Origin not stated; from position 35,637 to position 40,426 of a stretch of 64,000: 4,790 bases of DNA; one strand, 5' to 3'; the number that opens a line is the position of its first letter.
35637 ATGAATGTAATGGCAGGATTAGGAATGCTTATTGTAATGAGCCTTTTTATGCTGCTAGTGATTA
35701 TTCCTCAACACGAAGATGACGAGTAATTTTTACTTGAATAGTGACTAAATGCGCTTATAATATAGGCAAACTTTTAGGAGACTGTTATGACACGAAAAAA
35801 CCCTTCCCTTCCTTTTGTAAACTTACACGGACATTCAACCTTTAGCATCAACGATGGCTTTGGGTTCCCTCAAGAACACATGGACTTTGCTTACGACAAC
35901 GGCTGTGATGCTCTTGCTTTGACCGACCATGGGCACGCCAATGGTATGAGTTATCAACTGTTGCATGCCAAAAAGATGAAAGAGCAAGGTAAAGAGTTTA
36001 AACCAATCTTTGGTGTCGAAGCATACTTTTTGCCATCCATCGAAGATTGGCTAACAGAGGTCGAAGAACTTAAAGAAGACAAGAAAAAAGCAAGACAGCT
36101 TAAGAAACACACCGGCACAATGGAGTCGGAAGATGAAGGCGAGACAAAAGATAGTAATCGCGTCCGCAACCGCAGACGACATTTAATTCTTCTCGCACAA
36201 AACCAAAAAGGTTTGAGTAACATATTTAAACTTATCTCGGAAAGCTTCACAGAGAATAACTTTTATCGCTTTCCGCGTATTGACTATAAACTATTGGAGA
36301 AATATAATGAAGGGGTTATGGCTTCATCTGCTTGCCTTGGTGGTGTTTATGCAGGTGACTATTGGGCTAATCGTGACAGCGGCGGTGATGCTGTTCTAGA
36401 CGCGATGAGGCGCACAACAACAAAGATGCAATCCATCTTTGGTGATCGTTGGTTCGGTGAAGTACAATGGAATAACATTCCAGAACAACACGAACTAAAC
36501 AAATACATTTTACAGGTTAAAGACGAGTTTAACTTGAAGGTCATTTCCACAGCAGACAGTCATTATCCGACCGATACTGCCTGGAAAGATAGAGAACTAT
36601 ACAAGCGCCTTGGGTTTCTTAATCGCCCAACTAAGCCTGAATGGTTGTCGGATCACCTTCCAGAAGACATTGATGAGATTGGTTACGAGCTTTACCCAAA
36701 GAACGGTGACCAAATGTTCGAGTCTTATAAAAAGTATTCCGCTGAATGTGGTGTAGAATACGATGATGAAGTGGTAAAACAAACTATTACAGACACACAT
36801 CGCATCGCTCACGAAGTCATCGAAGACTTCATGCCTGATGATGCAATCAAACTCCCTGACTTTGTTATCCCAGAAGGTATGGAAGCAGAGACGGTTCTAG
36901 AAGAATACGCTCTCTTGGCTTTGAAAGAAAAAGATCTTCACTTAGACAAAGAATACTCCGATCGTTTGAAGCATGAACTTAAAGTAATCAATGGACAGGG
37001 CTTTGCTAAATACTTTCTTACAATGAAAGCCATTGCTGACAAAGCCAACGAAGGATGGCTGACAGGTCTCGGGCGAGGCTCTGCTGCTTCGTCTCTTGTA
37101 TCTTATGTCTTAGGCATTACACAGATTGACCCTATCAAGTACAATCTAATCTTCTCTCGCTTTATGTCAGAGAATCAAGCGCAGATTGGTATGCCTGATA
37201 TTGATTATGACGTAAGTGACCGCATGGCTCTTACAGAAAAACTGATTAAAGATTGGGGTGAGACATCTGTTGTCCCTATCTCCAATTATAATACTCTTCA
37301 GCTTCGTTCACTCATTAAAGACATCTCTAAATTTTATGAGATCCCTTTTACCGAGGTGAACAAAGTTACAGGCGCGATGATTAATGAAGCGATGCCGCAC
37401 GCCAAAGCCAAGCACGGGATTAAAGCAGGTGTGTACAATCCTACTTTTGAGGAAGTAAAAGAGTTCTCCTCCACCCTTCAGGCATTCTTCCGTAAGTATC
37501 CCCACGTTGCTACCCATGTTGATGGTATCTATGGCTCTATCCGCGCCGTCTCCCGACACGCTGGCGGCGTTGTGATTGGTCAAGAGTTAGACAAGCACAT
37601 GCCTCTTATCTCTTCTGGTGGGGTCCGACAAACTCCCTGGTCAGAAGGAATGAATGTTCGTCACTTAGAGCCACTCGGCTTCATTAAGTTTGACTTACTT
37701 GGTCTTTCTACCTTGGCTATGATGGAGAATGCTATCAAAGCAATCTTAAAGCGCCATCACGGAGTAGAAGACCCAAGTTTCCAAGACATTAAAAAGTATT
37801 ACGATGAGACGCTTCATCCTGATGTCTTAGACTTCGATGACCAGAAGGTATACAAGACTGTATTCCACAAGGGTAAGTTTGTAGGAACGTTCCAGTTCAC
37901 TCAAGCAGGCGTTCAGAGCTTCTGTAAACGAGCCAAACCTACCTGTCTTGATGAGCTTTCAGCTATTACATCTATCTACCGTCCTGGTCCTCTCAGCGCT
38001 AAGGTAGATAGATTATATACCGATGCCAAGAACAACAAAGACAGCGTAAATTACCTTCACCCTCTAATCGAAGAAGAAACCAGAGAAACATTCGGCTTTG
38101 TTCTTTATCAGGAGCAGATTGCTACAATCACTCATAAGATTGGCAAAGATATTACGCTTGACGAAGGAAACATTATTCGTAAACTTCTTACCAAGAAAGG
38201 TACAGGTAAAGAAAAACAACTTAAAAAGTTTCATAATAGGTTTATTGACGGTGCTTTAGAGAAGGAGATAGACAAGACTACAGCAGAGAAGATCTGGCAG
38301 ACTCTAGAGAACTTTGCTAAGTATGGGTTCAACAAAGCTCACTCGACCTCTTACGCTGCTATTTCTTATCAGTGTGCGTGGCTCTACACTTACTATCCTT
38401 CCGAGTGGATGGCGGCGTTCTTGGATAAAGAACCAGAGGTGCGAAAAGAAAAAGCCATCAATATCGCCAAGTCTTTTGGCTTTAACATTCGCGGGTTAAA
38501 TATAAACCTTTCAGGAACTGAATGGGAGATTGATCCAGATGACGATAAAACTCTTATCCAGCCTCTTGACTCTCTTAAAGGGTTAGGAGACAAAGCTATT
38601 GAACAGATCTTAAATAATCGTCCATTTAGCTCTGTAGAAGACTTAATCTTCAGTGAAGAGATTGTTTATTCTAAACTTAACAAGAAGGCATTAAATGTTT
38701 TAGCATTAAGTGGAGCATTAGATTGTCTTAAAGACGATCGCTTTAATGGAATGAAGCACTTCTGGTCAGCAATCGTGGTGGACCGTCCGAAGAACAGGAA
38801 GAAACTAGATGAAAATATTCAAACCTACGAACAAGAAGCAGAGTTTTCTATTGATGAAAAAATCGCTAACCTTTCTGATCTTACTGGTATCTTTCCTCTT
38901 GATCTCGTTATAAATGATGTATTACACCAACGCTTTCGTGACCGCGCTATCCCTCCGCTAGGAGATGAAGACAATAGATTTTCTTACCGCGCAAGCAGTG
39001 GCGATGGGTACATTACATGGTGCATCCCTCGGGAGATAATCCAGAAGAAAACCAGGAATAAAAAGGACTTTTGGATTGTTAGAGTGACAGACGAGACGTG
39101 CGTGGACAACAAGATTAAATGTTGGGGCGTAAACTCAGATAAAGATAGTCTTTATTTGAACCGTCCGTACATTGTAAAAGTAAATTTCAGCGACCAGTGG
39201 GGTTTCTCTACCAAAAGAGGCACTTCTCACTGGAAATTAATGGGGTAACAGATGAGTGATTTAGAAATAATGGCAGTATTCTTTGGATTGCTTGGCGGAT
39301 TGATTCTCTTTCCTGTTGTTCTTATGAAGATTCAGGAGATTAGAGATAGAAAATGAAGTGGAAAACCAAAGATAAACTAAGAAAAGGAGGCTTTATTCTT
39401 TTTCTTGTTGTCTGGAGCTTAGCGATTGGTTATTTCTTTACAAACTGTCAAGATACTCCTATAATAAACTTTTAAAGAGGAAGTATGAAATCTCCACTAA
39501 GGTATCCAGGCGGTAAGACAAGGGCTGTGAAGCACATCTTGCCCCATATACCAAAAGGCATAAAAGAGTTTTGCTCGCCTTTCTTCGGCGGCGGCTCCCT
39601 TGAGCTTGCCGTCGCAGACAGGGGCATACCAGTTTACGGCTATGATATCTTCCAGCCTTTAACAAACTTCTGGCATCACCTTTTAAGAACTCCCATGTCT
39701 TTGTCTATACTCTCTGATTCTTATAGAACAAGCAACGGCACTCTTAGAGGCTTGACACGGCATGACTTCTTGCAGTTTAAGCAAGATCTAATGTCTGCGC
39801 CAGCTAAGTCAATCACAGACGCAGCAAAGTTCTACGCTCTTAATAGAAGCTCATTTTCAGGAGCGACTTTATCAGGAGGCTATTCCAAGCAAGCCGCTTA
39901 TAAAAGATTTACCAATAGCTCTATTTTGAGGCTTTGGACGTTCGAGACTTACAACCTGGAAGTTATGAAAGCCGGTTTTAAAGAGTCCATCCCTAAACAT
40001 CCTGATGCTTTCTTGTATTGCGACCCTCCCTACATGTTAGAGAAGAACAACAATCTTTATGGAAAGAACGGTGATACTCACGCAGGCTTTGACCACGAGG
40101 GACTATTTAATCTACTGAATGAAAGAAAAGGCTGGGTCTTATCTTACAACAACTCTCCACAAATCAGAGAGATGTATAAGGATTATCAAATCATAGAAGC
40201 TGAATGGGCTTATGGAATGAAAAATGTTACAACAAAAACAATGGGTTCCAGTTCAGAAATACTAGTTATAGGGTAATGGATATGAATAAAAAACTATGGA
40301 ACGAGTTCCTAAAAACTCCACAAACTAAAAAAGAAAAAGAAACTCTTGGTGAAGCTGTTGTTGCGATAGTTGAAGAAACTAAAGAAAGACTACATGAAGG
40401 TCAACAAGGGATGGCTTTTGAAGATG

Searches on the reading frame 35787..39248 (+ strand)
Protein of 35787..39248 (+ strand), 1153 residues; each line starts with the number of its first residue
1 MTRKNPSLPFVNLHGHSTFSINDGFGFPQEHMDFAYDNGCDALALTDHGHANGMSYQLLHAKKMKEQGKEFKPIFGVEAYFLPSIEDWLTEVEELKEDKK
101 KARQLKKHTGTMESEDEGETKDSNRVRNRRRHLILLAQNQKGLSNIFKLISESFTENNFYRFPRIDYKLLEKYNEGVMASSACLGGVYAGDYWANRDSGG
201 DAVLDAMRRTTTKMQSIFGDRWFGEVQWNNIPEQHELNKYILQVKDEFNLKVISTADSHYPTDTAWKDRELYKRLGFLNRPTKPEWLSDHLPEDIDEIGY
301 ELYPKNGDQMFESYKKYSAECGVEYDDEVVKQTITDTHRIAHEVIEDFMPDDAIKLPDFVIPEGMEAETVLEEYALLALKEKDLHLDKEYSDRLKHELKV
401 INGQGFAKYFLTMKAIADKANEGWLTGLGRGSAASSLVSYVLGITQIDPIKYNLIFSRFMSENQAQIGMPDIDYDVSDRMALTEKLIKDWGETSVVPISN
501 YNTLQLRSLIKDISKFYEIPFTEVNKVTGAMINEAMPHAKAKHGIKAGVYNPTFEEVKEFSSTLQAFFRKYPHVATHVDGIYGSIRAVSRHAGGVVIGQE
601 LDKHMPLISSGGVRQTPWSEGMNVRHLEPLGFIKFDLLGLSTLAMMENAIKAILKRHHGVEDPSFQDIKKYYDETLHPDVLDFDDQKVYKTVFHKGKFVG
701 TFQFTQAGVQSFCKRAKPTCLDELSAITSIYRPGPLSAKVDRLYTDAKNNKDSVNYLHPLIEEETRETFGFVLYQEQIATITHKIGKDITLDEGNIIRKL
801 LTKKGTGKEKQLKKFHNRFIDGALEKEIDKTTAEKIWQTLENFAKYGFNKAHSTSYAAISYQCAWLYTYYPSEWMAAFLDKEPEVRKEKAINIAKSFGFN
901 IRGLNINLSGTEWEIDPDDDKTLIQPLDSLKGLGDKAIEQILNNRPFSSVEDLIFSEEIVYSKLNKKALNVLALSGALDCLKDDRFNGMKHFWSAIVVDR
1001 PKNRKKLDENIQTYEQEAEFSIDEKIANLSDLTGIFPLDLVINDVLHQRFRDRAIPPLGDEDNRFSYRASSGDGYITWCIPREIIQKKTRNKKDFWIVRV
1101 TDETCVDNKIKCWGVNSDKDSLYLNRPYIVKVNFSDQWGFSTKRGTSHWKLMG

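Call 7: search_protein_families(library=pfam, proteins=[window:35787-39248:+], max_evalue=0.01)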
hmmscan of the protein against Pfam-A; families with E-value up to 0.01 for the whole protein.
window:35787-39248:+ (1153 aa): 4 families
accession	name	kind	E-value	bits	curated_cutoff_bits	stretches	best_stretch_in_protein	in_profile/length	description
PF07733.18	DNA_pol3_alpha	-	1.2e-50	173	23.9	1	384-639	17-260/260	Bacterial DNA polymerase III alpha NTPase domain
PF17657.6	DNA_pol3_finger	-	1.5e-32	112.7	22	1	666-826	10-165/166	Bacterial DNA polymerase III alpha subunit finger domain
PF02811.25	PHP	-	1e-26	94.6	26.4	1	13-223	2-158/164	PHP domain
PF14579.12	HHH_6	-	1.9e-12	47.6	25.6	1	898-985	1-87/90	Helix-hairpin-helix motif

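Call 33: search_dna_similar(query=window:35787-39248:+, collection=phages, mode=protein, max_rows=15, max_evalue=1e-10)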
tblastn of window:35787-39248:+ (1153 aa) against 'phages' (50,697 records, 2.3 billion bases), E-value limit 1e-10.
Records with a match: 1402; places in all: 1407; records where one place covers at least 80% of the query: 548.
Best place of each record, by identity: <60% 1402.
By first word of the organism name: Pseudomonas 302; Mycobacterium 281; Streptomyces 211; Gordonia 132; Bacillus 99; Bacteriophage 45; Staphylococcus 39; Microbacterium 36; Escherichia 31; Rhodococcus 22; and 56 more.
By host as written in the record: Mycobacterium smegmatis mc2 155 203; Pseudomonas aeruginosa 118; - 102; Pseudomonas aeruginosa PAO1 86; Streptomyces griseus ATCC 10137 81; Gordonia terrae 3612 65; Streptomyces lividans JI 1326 44; Mycobacterium smegmatis mc#155 37; and 226 more.
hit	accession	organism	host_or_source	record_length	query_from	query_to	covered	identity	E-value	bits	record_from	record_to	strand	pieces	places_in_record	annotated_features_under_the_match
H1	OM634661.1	Bacillus phage vB_BauM_KLEB27-3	Bacillus australimaris sKR4M-27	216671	10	1036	89%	30.6%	1e-59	369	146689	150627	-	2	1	DNA polymerase III alpha subunit (x2) | HNH endonuclease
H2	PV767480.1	Rossellomorea phage phiT1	Rossellomorea aquimaris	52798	10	1015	85%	31.4%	8e-63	372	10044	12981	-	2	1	DNA polymerase III subunit alpha (x2) | hypothetical protein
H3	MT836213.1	Bacteriophage sp.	human fecal samples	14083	7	1006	87%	30.4%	9e-103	364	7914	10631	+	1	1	record has no annotation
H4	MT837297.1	Bacteriophage sp.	human fecal samples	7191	8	1006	87%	29.3%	1e-95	342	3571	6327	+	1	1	record has no annotation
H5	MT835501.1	Bacteriophage sp.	human fecal samples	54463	3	996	86%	29.4%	2e-90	327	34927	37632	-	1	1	record has no annotation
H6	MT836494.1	Bacteriophage sp.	human fecal samples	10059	7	1006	87%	28.8%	8e-96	343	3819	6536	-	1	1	record has no annotation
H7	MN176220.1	Bacillus phage 019DV002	Bacillus subtilis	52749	8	954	82%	30.2%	2e-98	351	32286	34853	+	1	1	45: DnaE-like DNA polymerase III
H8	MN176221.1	Bacillus phage 019DV004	Bacillus subtilis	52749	8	954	82%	30.2%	2e-98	351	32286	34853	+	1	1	45: DnaE-like DNA polymerase III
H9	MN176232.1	Bacillus phage 280BB001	Bacillus subtilis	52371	8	954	82%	30.2%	2e-98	351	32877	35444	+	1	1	47: DnaE-like DNA polymerase III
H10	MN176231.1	Bacillus phage 276BB001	Bacillus subtilis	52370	8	954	82%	30.2%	2e-98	351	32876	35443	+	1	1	47: DnaE-like DNA polymerase III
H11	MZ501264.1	Bacillus phage 274BB002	Bacillus subtilis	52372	8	954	82%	30.2%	2e-98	351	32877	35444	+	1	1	47: DnaE-like DNA polymerase III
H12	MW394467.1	Bacillus phage 268TH004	Bacillus subtilis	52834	8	954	82%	30.2%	5e-98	350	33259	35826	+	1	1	47: DnaE-like DNA polymerase III alpha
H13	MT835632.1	Bacteriophage sp.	human fecal samples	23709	10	1062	91%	27.0%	2e-85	311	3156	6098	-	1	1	record has no annotation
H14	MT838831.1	Bacteriophage sp.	human fecal samples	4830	1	937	81%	30.2%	4e-93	333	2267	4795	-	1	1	record has no annotation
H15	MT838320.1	Bacteriophage sp.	human fecal samples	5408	8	1005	87%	28.3%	1e-82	334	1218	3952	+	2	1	record has no annotation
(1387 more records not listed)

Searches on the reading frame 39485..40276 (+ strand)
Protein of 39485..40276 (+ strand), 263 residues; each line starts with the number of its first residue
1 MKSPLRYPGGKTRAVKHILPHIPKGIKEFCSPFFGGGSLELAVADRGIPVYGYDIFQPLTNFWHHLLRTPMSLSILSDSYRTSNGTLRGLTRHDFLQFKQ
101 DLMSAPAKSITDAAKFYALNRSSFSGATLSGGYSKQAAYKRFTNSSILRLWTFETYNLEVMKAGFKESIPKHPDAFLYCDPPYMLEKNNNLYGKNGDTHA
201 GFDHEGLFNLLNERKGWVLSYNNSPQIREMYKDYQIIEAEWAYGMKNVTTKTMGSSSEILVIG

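Call 25: search_protein_families(library=pfam, proteins=[window:39485-40276:+], max_evalue=0.001)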
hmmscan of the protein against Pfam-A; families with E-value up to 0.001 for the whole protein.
window:39485-40276:+ (263 aa): 1 family
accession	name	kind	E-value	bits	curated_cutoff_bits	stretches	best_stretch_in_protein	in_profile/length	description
PF02086.21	MethyltransfD12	-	3e-31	109.5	22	1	7-245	1-253/253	D12 class N6 adenine-specific DNA methyltransferase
